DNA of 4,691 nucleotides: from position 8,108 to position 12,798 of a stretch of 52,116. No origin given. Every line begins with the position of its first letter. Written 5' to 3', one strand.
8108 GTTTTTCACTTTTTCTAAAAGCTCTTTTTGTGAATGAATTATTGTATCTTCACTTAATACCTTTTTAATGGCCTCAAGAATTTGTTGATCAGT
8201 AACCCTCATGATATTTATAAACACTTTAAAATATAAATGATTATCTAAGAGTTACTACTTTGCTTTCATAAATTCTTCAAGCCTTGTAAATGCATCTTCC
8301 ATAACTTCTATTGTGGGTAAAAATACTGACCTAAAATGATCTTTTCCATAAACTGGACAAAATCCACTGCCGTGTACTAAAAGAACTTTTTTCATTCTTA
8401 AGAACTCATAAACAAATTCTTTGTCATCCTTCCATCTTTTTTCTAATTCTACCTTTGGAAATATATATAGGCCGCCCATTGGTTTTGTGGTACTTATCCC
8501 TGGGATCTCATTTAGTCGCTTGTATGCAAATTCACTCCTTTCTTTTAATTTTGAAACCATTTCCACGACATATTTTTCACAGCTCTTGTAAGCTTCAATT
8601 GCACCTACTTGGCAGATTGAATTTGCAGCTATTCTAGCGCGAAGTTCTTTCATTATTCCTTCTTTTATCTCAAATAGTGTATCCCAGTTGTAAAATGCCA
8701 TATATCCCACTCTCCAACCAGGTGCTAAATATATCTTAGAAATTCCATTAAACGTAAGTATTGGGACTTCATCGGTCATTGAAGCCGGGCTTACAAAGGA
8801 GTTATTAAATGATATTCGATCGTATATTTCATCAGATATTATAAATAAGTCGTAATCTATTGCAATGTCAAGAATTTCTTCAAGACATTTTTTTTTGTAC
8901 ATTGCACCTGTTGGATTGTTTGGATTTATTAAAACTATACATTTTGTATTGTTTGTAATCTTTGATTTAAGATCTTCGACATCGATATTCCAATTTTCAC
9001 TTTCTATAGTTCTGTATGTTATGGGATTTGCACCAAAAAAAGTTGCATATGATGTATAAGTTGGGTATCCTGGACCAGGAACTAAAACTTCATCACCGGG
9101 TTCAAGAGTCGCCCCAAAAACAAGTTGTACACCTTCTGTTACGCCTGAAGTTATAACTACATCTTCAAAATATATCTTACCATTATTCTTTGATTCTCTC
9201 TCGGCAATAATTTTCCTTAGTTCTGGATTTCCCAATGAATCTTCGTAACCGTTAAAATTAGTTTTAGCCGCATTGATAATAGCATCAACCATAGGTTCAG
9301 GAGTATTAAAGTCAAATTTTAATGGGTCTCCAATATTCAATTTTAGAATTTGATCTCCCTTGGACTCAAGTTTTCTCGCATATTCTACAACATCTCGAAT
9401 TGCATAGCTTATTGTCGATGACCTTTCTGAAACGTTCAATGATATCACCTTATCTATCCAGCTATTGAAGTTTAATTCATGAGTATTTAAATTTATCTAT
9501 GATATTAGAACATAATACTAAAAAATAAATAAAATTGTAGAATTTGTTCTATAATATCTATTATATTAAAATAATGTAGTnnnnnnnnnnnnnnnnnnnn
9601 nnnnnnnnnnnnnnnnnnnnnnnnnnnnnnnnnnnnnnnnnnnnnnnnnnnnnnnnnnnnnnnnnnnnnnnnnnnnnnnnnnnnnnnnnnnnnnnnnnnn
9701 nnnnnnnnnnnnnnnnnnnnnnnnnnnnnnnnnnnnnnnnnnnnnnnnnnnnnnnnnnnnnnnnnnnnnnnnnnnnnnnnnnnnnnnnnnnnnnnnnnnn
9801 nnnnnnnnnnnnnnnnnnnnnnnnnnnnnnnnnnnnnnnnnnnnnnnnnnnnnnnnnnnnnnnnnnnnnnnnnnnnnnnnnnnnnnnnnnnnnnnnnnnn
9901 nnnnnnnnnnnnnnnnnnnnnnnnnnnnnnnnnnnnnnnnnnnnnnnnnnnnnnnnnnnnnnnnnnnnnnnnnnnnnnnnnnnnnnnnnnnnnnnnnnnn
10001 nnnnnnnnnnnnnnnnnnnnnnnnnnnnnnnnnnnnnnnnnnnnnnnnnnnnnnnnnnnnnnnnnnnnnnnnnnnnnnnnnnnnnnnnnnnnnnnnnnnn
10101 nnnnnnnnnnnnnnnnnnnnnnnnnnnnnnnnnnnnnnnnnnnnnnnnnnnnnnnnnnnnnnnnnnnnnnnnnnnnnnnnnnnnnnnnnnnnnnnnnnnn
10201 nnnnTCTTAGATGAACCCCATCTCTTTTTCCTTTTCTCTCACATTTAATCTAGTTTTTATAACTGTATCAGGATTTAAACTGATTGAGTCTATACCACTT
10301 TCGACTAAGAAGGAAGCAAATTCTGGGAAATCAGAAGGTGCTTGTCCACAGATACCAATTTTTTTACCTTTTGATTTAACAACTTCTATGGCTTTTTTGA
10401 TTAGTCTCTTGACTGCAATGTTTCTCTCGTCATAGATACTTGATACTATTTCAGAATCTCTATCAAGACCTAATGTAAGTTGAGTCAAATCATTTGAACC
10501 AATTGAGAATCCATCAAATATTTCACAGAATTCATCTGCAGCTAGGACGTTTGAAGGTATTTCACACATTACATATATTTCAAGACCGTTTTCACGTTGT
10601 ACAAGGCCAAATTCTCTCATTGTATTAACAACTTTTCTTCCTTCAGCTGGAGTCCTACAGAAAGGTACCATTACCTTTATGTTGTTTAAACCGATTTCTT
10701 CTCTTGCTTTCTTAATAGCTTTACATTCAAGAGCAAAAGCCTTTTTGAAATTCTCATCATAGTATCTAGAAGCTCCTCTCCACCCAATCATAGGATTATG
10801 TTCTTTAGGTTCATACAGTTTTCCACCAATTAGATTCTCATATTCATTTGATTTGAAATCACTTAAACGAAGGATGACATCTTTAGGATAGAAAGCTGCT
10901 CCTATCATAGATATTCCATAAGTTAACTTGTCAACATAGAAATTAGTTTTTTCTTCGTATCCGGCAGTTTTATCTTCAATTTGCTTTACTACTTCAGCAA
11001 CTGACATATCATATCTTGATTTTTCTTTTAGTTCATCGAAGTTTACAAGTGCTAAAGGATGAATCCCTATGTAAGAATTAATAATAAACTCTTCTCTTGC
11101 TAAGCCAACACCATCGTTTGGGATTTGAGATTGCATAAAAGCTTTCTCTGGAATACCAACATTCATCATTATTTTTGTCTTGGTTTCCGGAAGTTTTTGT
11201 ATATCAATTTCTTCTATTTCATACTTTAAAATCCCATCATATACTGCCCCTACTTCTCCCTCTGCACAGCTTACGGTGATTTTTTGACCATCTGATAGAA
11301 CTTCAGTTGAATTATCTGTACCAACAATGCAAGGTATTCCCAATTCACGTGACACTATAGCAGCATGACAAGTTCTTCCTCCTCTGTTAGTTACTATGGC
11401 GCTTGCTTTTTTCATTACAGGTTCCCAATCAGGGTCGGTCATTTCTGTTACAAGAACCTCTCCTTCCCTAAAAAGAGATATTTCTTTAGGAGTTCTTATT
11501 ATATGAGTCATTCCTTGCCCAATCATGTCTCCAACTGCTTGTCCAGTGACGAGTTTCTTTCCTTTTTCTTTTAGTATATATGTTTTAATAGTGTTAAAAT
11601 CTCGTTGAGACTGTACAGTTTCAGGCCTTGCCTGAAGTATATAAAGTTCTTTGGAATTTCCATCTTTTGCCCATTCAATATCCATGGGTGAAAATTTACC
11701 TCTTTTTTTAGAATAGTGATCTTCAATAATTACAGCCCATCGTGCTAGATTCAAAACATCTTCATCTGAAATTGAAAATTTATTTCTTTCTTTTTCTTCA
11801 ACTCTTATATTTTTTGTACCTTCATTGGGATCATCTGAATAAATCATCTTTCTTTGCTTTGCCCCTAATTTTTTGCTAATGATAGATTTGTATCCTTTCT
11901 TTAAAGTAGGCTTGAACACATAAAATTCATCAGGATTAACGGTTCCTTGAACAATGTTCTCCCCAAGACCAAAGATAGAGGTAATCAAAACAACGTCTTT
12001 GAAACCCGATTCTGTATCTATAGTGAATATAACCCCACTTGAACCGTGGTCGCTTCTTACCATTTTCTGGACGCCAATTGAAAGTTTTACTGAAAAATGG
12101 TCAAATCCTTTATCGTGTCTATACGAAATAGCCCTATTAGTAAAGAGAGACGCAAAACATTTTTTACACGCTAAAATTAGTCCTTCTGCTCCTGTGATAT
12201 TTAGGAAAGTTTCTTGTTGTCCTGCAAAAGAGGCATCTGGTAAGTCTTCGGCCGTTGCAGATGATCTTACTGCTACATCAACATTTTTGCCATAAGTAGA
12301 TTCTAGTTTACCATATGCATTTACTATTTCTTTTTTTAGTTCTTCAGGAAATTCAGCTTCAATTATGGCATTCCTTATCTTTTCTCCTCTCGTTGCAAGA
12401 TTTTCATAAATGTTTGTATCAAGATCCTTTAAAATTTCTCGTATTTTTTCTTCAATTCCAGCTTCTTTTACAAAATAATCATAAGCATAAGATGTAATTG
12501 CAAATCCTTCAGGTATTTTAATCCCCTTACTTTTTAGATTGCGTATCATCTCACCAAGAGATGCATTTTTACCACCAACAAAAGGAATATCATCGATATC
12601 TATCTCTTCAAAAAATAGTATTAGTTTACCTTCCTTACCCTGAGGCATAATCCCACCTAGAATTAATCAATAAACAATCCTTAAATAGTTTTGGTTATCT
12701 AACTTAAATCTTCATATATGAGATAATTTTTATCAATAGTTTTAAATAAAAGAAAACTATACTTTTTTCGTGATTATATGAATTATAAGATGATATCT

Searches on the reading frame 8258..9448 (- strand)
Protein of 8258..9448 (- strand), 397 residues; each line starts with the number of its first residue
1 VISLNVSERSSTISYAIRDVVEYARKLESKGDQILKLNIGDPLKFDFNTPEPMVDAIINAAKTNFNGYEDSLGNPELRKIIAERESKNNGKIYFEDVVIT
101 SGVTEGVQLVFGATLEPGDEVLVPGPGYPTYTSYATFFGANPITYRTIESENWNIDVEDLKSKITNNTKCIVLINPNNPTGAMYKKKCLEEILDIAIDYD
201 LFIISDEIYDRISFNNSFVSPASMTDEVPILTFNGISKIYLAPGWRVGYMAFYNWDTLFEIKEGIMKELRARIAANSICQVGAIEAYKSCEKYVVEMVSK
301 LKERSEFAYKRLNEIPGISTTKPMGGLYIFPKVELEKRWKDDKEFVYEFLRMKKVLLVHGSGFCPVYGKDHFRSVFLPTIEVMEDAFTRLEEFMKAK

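Call 21: search_protein_families(library=pfam, proteins=[window:8258-9448:-], max_evalue=0.0001)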
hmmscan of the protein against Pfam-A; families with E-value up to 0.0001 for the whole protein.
window:8258-9448:- (397 aa): 3 families
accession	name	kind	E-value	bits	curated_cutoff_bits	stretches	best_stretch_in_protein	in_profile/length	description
PF00155.27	Aminotran_1_2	-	1.2e-53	183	19.7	1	33-376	2-346/361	Aminotransferase class I and II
PF01041.23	DegT_DnrJ_EryC1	-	1.9e-08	34.4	19.8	1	98-206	43-145/360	DegT/DnrJ/EryC1/StrS aminotransferase family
PF00266.25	Aminotran_5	-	3.5e-05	23.4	21.5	0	95-201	62-170/371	Aminotransferase class-V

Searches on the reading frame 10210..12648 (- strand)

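Call 21: search_protein_families(library=pfam, proteins=[window:10210-12648:-], max_evalue=0.0001)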
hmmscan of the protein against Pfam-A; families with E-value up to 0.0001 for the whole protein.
window:10210-12648:- (813 aa): 3 families
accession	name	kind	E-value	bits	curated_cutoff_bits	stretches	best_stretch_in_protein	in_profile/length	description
PF01326.24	PPDK_N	-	1e-122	410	27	1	23-351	3-317/328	Pyruvate phosphate dikinase, AMP/ATP-binding domain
PF02896.24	PEP-utilizers_C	-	4.4e-65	220.2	22.8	1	486-806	15-291/293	PEP-utilising enzyme, PEP-binding domain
PF00391.29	PEP-utilizers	-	8e-28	96.3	23.1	1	393-464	1-72/72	PEP-utilising enzyme, mobile domain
